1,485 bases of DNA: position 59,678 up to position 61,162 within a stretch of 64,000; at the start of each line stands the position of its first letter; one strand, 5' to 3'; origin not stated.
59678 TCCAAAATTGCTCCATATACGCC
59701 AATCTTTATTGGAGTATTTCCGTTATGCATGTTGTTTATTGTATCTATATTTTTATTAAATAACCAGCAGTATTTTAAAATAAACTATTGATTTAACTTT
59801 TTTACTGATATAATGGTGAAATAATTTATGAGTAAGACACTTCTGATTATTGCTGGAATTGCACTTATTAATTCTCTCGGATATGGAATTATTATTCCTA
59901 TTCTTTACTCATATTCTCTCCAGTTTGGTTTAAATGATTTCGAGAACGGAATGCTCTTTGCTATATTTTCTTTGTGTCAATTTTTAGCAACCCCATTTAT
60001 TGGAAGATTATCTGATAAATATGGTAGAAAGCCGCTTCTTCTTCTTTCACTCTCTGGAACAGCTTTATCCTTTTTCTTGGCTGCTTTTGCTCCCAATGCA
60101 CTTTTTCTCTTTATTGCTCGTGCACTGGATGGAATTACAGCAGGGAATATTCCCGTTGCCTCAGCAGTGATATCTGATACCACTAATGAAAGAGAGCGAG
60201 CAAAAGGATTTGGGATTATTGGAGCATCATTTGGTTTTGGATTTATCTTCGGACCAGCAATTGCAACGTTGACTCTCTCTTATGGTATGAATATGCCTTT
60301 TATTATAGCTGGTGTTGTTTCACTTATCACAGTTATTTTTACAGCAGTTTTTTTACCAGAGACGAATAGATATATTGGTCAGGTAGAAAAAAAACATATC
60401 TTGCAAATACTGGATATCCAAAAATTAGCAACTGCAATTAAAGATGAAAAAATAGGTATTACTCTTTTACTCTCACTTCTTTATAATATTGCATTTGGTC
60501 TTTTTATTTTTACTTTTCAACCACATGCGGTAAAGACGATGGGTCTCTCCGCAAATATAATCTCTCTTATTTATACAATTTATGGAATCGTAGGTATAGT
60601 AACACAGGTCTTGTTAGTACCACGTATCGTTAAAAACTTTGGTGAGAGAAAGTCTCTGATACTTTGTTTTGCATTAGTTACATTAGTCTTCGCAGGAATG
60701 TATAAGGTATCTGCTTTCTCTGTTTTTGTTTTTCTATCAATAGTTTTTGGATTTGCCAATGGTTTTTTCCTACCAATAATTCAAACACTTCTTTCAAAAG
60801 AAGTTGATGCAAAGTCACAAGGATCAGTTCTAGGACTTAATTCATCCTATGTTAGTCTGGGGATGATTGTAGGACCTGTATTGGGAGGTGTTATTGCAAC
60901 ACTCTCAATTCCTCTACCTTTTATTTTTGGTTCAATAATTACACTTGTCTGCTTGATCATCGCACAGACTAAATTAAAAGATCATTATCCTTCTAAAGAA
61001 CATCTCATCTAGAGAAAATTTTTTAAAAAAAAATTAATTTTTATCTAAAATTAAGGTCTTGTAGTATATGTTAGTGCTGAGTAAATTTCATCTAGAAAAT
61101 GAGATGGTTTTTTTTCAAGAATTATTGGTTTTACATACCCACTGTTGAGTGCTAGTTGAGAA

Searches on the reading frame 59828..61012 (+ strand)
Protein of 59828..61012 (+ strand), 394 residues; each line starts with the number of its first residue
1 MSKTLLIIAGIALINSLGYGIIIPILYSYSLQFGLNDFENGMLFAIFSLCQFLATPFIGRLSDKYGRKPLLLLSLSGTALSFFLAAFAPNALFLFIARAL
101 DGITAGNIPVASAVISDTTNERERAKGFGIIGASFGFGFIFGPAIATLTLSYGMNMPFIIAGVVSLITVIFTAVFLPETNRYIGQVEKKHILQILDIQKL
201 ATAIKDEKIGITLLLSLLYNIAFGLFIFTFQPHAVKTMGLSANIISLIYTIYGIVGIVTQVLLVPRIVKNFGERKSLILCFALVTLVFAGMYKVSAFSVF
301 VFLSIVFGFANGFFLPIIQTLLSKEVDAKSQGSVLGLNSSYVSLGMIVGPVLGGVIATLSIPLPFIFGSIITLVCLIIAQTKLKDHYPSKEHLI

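Call 41: search_protein_families(library=pfam, proteins=[window:59828-61012:+], max_evalue=0.0001)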
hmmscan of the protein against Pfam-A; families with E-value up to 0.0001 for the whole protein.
window:59828-61012:+ (394 aa): 4 families
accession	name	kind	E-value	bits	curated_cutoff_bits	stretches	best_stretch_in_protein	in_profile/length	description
PF07690.21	MFS_1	-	1.8e-66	224.9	33.4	2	10-186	3-182/347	Major Facilitator Superfamily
PF00083.30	Sugar_tr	-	8.5e-14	51.7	22.3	1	39-188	47-203/452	Sugar (and other) transporter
PF12832.13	MFS_1_like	-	6.3e-13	48.9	25.2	1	20-357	16-362/373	MFS_1 like family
PF13347.12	MFS_2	-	6.1e-09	35.4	27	1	12-330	7-347/427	MFS/sugar transport protein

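Call 68: search_protein_families(library=ncbifam, proteins=[window:59828-61012:+], max_evalue=1e-8)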
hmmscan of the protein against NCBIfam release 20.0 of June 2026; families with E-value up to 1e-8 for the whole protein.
window:59828-61012:+ (394 aa): 44 families (the best 25 are shown)
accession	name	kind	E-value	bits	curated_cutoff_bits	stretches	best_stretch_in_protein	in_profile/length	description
NF012174.0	tet_MFS_A_B_C_D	equivalog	2.5e-62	210.9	475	1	3-342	2-341/382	Tet(A)/Tet(B)/Tet(C) family tetracycline efflux MFS transporter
NF045486.1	tet_MFS_30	exception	6.1e-48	164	730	1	1-356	1-356/392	tetracycline efflux MFS transporter Tet(30)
NF012207.0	tet_MFS_H_J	exception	1.5e-41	142.7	700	1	1-339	1-340/392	Tet(H)/Tet(J) family tetracycline efflux MFS transporter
NF045488.1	tet_MFS_62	exception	1e-40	140.1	775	1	3-341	2-340/385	tetracycline efflux MFS transporter Tet(62)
NF012193.0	tet_MFS_A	exception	1.4e-38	132.9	840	1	4-376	5-381/394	tetracycline efflux MFS transporter Tet(A)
NF012190.1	tet_MFS_B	exception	9.6e-38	130.2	850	1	7-378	7-380/400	tetracycline efflux MFS transporter Tet(B)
TIGR00880.1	2_A_01_02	superfamily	1.6e-37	128.8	131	2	41-179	1-141/141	multidrug resistance protein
NF012195.0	tet_MFS_H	exception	1.7e-37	129.5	840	1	1-337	1-338/392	tetracycline efflux MFS transporter Tet(H)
NF045684.1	tet_MFS_65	exception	2.4e-36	125.7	800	1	12-344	5-336/383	tetracycline efflux MFS transporter Tet(65)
NF012192.0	tet_MFS_G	exception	3.1e-36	125.3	800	1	7-380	7-384/391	tetracycline efflux MFS transporter Tet(G)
NF012194.0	tet_MFS_J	exception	4.5e-36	124.6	870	1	1-360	1-361/398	tetracycline efflux MFS transporter Tet(J)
NF012177.1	tet_MFS_42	exception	9e-36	124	850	1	11-286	5-284/411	tetracycline efflux MFS transporter Tet(42)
NF012191.0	tet_MFS_C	exception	1.1e-35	123.3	850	1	3-377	5-383/396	tetracycline efflux MFS transporter Tet(C)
NF012187.0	tet_MFS_E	exception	3.8e-33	115.2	820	1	1-342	1-343/405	tetracycline efflux MFS transporter Tet(E)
NF012188.1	tet_MFS_Y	exception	3.4e-31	108.7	820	1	1-337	1-336/391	tetracycline efflux MFS transporter Tet(Y)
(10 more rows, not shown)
